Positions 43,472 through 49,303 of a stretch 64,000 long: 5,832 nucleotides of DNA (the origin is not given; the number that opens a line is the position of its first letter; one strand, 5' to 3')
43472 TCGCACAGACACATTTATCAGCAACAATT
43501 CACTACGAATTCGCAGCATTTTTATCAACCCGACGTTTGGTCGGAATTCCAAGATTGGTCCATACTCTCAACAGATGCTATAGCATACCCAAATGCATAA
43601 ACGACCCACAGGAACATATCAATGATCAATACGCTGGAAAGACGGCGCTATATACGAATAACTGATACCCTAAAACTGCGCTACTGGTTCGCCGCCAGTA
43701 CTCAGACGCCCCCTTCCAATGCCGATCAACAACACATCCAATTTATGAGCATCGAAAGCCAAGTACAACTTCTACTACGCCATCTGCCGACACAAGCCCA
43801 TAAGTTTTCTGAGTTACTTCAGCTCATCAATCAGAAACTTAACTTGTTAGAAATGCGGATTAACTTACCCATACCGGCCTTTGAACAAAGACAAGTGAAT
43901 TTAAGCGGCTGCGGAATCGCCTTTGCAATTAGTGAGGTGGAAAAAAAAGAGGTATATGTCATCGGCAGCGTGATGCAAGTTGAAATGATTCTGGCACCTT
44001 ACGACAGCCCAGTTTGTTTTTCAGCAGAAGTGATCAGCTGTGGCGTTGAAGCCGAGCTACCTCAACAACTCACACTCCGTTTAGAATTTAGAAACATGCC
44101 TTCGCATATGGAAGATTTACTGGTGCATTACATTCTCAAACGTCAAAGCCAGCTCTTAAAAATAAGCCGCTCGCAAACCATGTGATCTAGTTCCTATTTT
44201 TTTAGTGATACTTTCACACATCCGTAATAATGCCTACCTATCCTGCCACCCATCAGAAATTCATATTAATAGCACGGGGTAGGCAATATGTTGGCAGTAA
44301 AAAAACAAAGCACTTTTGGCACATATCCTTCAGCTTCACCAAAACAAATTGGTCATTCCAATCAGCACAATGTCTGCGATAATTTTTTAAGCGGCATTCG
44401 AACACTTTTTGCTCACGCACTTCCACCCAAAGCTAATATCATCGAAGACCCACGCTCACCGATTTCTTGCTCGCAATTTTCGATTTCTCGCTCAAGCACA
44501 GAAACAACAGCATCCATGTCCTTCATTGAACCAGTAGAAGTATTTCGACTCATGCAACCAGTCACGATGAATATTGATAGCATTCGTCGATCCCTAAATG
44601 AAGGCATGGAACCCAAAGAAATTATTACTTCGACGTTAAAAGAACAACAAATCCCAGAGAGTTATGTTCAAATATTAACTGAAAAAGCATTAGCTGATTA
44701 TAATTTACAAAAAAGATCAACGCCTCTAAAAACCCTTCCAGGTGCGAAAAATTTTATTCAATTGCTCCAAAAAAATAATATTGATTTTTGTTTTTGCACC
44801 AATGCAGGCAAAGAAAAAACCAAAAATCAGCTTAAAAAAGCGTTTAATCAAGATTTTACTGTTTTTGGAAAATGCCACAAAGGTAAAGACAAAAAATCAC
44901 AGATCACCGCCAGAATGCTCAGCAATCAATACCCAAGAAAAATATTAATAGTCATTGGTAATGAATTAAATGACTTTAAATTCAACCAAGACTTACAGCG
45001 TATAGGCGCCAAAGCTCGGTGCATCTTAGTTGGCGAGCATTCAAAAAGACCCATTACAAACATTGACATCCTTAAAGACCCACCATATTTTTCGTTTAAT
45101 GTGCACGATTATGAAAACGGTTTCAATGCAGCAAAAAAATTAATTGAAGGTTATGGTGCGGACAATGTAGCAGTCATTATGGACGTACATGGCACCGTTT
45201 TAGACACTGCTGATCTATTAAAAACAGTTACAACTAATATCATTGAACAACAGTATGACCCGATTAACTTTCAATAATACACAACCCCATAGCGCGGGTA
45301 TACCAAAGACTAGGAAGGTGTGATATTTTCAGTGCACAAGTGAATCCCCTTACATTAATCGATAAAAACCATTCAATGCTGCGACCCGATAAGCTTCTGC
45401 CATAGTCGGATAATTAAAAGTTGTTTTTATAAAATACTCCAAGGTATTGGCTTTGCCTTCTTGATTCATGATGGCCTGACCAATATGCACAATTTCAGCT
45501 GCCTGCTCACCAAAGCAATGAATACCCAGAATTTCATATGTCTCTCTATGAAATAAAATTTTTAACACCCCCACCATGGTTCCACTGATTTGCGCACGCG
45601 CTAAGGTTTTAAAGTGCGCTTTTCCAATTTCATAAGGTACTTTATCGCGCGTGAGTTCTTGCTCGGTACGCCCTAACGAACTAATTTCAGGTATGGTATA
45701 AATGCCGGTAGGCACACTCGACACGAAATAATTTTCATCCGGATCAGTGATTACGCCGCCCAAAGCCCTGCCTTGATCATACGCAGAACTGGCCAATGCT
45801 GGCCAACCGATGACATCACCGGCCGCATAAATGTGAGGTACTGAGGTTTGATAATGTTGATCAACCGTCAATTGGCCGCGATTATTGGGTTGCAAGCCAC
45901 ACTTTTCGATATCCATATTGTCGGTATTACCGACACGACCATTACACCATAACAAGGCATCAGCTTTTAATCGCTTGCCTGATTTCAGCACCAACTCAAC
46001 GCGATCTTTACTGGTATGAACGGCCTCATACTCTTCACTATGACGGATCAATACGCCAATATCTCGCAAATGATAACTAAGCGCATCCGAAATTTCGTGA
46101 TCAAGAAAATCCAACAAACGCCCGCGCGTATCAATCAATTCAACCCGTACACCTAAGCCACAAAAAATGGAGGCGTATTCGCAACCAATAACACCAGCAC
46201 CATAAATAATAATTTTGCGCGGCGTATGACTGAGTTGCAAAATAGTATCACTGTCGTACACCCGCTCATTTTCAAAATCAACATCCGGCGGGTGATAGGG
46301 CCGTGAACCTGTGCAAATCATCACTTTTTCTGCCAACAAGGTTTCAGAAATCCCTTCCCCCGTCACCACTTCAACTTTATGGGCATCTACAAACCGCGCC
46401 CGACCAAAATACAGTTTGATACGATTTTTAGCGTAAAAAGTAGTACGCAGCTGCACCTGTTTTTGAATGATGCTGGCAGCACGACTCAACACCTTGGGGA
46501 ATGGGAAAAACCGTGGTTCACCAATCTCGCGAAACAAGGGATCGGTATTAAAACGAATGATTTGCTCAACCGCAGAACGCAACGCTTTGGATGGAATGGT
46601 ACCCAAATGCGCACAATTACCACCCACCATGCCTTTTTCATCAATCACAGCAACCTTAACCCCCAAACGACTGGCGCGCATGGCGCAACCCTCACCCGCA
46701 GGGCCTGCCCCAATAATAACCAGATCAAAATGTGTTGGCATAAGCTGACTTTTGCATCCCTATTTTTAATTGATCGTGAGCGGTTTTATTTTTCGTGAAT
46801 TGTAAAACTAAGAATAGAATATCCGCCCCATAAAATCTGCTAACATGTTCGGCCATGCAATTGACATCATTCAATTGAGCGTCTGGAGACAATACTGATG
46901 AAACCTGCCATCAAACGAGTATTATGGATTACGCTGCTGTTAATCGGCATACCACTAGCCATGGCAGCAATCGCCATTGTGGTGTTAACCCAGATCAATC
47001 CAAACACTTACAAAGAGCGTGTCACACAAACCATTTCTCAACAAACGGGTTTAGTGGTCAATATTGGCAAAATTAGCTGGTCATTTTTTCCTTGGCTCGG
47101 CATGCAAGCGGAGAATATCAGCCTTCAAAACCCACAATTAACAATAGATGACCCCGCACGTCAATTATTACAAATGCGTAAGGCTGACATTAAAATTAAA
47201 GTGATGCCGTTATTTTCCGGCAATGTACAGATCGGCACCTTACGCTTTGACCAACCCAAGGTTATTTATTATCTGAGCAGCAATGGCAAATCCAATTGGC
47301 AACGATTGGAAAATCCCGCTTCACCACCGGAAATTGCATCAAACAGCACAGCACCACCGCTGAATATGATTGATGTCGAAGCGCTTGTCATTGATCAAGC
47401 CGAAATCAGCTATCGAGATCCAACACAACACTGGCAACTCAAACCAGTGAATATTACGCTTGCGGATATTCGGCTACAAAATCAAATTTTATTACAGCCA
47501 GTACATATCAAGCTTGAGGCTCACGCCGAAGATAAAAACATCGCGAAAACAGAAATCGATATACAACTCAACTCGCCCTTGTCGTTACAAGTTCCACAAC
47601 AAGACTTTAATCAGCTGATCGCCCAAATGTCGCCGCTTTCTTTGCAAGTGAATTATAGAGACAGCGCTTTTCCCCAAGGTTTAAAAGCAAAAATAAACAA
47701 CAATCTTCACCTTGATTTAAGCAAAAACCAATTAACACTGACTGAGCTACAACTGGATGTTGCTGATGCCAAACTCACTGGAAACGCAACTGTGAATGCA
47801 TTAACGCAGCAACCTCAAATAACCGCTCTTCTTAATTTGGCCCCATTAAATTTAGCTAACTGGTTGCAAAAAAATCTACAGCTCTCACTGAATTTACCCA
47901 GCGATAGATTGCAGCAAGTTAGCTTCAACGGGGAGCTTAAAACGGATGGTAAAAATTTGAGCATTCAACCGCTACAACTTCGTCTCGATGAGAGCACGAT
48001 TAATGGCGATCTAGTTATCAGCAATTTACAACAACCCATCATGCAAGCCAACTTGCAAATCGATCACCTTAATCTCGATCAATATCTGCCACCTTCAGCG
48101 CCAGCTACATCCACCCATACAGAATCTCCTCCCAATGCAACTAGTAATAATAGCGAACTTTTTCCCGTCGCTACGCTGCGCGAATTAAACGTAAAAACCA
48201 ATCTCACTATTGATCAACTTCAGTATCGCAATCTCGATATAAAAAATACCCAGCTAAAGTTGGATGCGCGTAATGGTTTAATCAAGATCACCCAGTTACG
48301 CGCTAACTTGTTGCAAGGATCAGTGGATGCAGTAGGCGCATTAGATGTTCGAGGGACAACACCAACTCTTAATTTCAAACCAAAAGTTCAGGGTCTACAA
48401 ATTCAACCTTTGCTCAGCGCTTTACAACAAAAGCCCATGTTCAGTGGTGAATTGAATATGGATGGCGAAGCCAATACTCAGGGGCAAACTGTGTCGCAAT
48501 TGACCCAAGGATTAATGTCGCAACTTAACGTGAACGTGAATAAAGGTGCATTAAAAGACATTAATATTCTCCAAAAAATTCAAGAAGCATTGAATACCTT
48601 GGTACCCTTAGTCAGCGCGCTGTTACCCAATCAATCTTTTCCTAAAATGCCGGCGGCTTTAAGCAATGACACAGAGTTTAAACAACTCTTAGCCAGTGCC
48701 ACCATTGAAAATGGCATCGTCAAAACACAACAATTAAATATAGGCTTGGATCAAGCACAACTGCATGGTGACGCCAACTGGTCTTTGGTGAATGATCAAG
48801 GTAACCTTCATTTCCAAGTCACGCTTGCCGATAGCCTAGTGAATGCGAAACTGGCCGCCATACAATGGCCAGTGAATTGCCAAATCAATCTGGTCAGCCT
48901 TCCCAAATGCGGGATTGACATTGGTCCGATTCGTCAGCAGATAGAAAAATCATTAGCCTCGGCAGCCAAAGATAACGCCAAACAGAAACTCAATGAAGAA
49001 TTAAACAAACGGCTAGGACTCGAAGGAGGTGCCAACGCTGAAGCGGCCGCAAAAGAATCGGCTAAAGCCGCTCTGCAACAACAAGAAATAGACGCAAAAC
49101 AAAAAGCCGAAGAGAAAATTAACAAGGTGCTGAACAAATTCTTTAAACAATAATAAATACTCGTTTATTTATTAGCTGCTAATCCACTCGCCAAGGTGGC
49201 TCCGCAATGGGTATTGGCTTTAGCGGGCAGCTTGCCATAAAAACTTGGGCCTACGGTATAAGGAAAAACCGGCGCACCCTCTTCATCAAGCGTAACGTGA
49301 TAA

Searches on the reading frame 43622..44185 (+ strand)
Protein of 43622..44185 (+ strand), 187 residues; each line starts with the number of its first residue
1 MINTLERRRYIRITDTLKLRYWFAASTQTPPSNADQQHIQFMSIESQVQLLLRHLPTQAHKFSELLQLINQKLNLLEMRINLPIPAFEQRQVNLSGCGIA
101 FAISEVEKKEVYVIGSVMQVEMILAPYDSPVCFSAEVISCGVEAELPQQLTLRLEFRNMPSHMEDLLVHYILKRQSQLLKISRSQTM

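Call 6: search_protein_families(library=pfam, proteins=[window:43622-44185:+], max_evalue=0.001)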
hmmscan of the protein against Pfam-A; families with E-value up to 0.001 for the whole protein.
window:43622-44185:+ (187 aa): 1 family
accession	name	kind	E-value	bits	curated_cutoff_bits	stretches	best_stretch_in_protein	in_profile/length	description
PF07238.19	PilZ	-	0.00021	22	22.5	1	85-172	21-101/102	PilZ domain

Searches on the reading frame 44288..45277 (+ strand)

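Call 6: search_protein_families(library=pfam, proteins=[window:44288-45277:+], max_evalue=0.001)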
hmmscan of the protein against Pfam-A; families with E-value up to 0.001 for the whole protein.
window:44288-45277:+ (329 aa): 4 families
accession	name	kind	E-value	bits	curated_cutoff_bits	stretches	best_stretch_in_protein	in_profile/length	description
PF13344.12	Hydrolase_6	-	1.7e-06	28.4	27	1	148-226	14-89/101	Haloacid dehalogenase-like hydrolase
PF13419.12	HAD_2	-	0.00015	22.3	23.8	0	106-231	42-166/178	Haloacid dehalogenase-like hydrolase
PF03767.20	Acid_phosphat_B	-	0.00047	20.2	27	0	148-234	120-213/230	HAD superfamily, subfamily IIIB (Acid phosphatase)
PF00702.32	Hydrolase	-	0.001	20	26.4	0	132-196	82-155/191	haloacid dehalogenase-like hydrolase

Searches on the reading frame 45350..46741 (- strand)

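Call 6: search_protein_families(library=pfam, proteins=[window:45350-46741:-], max_evalue=0.001)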
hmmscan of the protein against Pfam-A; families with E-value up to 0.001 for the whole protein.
window:45350-46741:- (463 aa): 16 families
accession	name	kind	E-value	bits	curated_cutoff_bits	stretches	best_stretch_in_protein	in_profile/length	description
PF07992.20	Pyr_redox_2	-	6.7e-66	223.1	26.1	1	5-324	1-291/291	Pyridine nucleotide-disulphide oxidoreductase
PF02852.28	Pyr_redox_dim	-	2.5e-24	86.1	25.3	1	343-454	1-109/110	Pyridine nucleotide-disulphide oxidoreductase, dimerisation domain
PF00070.33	Pyr_redox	-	5.3e-19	68.9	22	1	176-252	1-79/82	Pyridine nucleotide-disulphide oxidoreductase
PF13738.12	Pyr_redox_3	-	6e-10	39.3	30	0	132-308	120-305/305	Pyridine nucleotide-disulphide oxidoreductase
PF12831.13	FAD_oxidored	-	1e-08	35.4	27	1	6-73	1-68/416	FAD dependent oxidoreductase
PF01262.27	AlaDh_PNT_C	-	5.1e-08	33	23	0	173-218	27-72/214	Alanine dehydrogenase/PNT, C-terminal domain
PF01134.28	GIDA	-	7.8e-07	28.9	22.1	1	6-53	1-45/391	Glucose inhibited division protein A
PF03486.20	HI0933_like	-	1.3e-06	28.5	50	1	6-40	2-36/244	HI0933-like protein Rossmann domain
PF13450.12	NAD_binding_8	-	3.2e-06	27.8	21.9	1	9-44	1-36/68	NAD(P)-binding Rossmann-like domain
PF02826.25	2-Hacid_dh_C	-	4e-05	23.5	25.1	0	149-208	11-70/178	D-isomer specific 2-hydroxyacid dehydrogenase, NAD binding domain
PF13434.12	Lys_Orn_oxgnase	-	0.0002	21.1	21.3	0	120-188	131-202/339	L-lysine 6-monooxygenase/L-ornithine 5-monooxygenase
PF13478.12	XdhC_C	-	0.00022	22.1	29.7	0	7-37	1-31/125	XdhC Rossmann domain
PF13454.12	NAD_binding_9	-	0.00036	21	21.8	0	8-68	1-65/155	FAD-NAD(P)-binding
PF00890.30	FAD_binding_2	-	0.00037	20.2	20.4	1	6-43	1-38/414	FAD binding domain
PF01946.23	Thi4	-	0.00039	20.2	26.2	1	5-47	18-61/235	Thi4 family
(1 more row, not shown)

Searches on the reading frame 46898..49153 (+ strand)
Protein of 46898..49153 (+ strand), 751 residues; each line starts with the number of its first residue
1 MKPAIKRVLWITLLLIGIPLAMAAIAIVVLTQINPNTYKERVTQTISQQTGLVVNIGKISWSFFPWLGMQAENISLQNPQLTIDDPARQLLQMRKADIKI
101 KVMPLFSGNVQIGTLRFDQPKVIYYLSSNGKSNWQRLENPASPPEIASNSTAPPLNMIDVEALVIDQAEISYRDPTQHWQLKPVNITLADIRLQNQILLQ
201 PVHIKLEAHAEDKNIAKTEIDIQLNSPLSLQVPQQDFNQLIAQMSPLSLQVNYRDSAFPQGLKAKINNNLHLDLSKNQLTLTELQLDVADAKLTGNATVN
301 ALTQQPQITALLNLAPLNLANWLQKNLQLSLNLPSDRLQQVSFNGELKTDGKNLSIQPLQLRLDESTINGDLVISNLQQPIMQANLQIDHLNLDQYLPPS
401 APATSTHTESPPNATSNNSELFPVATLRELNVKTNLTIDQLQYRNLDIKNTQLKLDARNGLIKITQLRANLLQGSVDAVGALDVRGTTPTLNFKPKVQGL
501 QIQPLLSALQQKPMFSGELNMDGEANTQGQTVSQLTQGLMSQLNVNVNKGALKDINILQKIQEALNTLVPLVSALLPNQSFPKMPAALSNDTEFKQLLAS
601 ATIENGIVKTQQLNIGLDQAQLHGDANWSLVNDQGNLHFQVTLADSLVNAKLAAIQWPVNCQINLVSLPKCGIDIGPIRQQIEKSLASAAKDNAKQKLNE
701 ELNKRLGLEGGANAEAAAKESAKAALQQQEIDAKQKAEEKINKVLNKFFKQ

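Call 6: search_protein_families(library=pfam, proteins=[window:46898-49153:+], max_evalue=0.001)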
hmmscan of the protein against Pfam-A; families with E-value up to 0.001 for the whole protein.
window:46898-49153:+ (751 aa): 2 families
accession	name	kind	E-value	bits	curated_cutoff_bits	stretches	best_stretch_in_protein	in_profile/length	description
PF05170.20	AsmA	-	1.1e-56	193.3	29.8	1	12-612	9-606/607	AsmA family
PF05359.17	DUF748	-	3.3e-10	39.1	50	1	16-544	19-373/1037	Domain of Unknown Function (DUF748)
